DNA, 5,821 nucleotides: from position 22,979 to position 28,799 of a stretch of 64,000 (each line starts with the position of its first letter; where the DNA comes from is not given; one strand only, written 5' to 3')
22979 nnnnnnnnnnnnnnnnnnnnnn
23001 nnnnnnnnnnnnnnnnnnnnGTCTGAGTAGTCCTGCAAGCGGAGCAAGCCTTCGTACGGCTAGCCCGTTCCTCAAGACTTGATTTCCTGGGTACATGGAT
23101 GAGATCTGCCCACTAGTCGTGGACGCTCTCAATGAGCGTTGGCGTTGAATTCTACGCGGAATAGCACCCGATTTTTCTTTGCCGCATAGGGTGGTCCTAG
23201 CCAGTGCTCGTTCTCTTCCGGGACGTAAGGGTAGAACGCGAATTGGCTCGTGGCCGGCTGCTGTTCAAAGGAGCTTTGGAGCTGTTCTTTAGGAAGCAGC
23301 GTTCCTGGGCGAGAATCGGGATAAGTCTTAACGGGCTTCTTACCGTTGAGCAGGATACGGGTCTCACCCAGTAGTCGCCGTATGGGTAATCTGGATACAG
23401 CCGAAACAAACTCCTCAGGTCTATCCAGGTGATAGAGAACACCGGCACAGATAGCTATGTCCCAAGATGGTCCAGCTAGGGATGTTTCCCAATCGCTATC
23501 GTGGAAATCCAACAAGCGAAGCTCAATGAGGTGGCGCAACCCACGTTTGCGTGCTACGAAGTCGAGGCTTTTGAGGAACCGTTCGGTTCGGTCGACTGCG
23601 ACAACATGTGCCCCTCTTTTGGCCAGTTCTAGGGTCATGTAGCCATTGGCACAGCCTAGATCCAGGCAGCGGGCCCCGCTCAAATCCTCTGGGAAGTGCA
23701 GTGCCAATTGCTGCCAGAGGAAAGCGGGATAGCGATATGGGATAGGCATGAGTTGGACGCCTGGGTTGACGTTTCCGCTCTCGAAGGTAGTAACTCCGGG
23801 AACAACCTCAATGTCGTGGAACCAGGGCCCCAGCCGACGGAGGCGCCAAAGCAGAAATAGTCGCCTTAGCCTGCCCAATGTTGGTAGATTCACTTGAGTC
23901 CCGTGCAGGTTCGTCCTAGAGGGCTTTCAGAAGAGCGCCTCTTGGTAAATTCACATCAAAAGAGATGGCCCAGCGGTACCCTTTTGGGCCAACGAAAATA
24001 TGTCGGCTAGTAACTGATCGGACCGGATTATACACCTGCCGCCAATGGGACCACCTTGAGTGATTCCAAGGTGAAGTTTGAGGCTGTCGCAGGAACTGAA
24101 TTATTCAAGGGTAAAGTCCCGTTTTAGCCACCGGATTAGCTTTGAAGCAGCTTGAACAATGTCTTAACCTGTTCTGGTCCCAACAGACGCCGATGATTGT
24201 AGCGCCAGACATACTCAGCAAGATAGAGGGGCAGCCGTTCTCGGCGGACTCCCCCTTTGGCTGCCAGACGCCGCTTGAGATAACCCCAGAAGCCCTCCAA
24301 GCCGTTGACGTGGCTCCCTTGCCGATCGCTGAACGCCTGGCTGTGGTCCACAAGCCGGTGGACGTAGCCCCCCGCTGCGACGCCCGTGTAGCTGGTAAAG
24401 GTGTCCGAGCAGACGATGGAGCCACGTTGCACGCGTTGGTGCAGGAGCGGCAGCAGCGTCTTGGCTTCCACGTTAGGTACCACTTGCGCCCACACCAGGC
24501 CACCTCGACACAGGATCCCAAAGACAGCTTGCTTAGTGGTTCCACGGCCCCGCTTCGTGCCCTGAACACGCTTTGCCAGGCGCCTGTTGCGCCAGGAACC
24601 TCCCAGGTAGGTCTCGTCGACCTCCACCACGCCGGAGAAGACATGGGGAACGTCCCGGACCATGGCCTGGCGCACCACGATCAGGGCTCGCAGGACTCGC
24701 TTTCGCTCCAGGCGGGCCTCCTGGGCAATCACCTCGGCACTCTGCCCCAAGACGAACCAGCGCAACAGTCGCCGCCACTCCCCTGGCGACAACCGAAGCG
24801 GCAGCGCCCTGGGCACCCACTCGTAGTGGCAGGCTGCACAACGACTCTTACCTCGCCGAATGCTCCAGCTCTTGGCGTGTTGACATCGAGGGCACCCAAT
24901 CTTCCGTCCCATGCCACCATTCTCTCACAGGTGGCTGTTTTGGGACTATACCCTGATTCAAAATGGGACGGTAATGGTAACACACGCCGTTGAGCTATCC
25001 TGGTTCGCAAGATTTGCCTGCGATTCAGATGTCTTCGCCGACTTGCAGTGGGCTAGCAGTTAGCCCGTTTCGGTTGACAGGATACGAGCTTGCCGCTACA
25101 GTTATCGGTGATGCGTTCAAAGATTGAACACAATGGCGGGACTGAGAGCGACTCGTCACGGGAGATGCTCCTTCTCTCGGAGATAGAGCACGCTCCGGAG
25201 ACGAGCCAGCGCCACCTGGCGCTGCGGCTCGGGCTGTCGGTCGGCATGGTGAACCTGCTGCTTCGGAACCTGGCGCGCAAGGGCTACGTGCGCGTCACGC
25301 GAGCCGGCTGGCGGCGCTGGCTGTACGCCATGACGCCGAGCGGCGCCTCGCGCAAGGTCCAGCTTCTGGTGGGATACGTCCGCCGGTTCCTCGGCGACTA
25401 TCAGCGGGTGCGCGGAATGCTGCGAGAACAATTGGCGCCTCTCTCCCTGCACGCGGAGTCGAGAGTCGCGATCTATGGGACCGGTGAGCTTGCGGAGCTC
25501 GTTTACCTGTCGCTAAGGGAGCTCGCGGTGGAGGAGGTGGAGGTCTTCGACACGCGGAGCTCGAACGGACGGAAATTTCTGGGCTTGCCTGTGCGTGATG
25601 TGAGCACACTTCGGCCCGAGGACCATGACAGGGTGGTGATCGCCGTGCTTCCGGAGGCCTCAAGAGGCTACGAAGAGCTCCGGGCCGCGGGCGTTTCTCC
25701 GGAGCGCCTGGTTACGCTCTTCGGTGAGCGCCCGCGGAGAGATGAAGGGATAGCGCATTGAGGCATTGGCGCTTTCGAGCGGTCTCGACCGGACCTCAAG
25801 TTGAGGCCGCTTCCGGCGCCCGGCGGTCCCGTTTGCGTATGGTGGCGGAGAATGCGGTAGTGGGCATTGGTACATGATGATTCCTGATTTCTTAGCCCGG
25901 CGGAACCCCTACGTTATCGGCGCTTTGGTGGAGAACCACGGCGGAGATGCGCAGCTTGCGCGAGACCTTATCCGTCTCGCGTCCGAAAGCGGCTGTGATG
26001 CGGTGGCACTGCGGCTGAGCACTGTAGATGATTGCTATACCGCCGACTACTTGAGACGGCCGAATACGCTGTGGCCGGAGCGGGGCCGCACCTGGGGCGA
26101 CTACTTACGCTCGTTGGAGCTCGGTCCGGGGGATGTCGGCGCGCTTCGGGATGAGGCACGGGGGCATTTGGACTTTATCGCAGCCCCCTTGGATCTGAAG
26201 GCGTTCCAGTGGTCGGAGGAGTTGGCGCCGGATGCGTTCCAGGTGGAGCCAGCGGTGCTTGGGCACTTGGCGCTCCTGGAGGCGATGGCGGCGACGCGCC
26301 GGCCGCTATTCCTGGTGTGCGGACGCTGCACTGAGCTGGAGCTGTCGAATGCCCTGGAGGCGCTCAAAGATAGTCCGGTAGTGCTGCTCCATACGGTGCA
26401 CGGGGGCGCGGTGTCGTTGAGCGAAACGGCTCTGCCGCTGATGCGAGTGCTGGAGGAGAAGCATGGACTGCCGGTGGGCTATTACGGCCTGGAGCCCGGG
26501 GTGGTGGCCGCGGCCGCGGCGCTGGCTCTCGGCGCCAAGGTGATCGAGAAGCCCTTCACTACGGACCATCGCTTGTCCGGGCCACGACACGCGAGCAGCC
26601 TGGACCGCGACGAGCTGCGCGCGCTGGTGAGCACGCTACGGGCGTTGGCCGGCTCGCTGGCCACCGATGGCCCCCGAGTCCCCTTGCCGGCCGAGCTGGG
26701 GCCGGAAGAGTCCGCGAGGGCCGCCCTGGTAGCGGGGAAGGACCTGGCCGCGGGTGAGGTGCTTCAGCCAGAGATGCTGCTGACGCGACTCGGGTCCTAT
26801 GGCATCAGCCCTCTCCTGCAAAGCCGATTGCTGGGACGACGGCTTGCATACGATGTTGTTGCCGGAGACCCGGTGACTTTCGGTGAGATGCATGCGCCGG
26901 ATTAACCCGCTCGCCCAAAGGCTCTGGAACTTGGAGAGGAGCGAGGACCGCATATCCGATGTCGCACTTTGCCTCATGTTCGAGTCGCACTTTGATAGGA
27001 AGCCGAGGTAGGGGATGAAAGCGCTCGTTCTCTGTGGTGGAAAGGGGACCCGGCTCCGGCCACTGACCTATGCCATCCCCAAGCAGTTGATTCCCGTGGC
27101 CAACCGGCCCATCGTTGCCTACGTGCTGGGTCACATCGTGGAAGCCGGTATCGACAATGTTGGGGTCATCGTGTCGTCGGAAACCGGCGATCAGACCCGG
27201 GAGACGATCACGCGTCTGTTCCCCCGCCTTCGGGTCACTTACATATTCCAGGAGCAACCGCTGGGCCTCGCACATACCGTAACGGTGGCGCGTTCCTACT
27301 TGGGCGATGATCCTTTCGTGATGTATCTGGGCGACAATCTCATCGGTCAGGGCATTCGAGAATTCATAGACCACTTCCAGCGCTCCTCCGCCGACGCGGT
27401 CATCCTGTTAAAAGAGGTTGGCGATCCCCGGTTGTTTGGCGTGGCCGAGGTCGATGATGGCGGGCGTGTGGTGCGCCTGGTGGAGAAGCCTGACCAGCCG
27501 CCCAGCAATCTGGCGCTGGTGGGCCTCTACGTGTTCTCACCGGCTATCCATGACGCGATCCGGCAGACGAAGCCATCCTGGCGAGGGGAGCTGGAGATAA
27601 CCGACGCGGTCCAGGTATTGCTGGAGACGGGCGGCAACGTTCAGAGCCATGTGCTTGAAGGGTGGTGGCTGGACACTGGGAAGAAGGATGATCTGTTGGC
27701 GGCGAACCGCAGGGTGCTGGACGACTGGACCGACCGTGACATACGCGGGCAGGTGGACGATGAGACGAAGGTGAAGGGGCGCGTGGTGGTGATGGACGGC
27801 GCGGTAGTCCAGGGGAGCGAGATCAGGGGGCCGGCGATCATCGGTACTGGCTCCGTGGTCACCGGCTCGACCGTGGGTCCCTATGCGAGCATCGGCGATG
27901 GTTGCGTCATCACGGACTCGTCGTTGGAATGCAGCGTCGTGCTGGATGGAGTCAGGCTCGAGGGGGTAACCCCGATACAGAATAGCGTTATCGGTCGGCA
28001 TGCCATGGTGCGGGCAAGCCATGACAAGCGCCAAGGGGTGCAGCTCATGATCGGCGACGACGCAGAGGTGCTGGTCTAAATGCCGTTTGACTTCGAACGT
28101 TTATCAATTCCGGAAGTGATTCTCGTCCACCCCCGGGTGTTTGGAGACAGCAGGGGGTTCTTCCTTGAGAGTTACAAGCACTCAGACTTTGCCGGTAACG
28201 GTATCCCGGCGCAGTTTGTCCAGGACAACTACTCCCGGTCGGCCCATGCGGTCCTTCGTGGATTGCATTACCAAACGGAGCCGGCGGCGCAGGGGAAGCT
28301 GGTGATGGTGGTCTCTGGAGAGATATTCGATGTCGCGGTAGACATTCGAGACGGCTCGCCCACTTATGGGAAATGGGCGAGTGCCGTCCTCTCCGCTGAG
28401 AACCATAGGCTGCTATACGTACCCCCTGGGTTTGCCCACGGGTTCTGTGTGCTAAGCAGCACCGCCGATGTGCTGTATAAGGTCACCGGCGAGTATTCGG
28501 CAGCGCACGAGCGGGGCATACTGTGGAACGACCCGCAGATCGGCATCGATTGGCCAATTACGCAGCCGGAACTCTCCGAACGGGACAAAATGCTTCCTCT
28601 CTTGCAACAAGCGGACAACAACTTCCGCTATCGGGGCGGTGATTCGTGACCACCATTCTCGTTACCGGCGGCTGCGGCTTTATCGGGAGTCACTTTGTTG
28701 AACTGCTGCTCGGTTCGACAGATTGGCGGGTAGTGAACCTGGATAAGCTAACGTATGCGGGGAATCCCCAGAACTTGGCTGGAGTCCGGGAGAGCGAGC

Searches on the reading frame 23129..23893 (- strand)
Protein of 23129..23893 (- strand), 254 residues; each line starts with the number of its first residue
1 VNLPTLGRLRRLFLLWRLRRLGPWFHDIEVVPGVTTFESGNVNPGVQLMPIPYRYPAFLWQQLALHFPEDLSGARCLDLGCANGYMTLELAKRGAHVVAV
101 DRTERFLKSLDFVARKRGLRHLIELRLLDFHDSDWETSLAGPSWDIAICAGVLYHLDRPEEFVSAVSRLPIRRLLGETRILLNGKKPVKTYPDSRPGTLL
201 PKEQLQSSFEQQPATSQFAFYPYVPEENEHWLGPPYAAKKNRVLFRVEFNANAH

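Call 28: search_protein_families(library=pfam, max_evalue=0.0001, proteins=[window:23129-23893:-])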
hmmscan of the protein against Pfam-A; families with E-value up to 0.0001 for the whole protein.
window:23129-23893:- (254 aa): 6 families
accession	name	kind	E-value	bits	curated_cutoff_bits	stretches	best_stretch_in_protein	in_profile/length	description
PF08241.18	Methyltransf_11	-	1.7e-11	45.1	21.2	1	77-169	1-86/95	Methyltransferase domain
PF13847.12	Methyltransf_31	-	3.3e-11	43.5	27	1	72-168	3-99/145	Methyltransferase domain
PF08242.18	Methyltransf_12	-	1e-10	42.6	30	1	77-169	1-91/98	Methyltransferase domain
PF13649.12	Methyltransf_25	-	9.7e-10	39.5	27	1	77-168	2-91/97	Methyltransferase domain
PF13489.12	Methyltransf_23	-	4.3e-09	36.7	27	1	62-168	12-106/164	Methyltransferase domain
PF08003.17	Methyltransf_9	-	4.9e-08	32.7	23.8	1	58-166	102-205/315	Protein of unknown function (DUF1698)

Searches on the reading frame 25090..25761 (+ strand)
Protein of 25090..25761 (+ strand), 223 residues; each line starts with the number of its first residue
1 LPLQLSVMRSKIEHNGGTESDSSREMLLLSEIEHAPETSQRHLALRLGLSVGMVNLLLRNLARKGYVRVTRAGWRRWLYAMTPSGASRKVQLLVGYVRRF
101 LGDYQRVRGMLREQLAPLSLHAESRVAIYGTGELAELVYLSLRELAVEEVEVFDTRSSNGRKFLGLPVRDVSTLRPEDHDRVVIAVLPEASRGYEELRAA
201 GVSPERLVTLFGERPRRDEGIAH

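Call 28: search_protein_families(library=pfam, max_evalue=0.0001, proteins=[window:25090-25761:+])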
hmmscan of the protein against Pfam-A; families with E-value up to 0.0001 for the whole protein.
window:25090-25761:+ (223 aa): 3 families
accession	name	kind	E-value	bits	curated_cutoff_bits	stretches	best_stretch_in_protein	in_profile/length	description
PF13412.12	HTH_24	-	1.9e-07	30.9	21.9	1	28-68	8-48/48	Winged helix-turn-helix DNA-binding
PF12802.13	MarR_2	-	3.4e-06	27.5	27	1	24-71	6-54/61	MarR family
PF01047.28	MarR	-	5.1e-05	23.5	24.6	1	23-71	3-51/59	MarR family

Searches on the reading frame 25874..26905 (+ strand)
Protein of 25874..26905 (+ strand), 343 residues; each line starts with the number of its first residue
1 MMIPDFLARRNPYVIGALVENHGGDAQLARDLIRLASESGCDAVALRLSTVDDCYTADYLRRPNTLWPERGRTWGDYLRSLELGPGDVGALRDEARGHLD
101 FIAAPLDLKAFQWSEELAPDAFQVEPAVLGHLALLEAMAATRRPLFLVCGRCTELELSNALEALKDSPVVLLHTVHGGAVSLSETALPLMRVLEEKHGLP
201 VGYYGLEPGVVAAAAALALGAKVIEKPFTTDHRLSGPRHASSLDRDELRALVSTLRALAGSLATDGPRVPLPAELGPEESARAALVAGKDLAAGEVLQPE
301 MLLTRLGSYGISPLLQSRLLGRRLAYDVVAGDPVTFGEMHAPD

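Call 28: search_protein_families(library=pfam, max_evalue=0.0001, proteins=[window:25874-26905:+])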
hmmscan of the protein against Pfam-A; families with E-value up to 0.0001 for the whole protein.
window:25874-26905:+ (343 aa): 2 families
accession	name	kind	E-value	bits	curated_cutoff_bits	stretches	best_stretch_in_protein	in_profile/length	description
PF03102.20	NeuB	-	1.2e-34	120.3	22.1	1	32-261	1-235/241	NeuB family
PF08666.17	SAF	-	4.8e-05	24.3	21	1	284-335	3-58/63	SAF domain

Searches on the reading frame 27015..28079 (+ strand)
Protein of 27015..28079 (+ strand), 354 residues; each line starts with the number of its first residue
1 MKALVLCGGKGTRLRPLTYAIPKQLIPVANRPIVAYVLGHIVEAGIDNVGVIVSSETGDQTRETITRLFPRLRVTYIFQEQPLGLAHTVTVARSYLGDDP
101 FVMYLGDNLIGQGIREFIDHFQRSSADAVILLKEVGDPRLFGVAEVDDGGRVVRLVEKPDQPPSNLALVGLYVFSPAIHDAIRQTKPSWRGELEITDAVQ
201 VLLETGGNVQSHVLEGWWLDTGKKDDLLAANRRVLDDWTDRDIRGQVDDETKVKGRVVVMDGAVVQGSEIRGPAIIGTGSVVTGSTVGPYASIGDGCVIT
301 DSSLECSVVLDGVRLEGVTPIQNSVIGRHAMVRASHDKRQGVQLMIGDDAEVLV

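Call 28: search_protein_families(library=pfam, max_evalue=0.0001, proteins=[window:27015-28079:+])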
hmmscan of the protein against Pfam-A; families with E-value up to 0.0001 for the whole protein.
window:27015-28079:+ (354 aa): 3 families
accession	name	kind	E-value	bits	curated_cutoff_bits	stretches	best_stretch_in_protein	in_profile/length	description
PF00483.29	NTP_transferase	-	1.3e-54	185.8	21.2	1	2-235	1-243/245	Nucleotidyl transferase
PF12804.13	NTP_transf_3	-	9.3e-10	39.4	27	1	3-134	1-124/160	MobA-like NTP transferase domain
PF25084.1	LbH_EIF2B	-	6.4e-06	26.6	54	1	266-340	14-89/105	EIF2B subunit epsilon LbH domain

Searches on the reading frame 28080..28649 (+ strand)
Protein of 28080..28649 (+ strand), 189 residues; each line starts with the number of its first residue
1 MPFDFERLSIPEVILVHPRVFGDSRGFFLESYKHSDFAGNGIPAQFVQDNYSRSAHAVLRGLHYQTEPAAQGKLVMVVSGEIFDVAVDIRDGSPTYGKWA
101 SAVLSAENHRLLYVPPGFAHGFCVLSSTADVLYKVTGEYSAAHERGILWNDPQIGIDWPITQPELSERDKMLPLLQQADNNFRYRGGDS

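Call 28: search_protein_families(library=pfam, max_evalue=0.0001, proteins=[window:28080-28649:+])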
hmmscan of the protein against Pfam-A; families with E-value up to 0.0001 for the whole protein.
window:28080-28649:+ (189 aa): 1 family
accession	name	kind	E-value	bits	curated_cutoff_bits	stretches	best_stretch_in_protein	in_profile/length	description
PF00908.23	dTDP_sugar_isom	-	7.5e-72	241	27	1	8-176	2-167/168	dTDP-4-dehydrorhamnose 3,5-epimerase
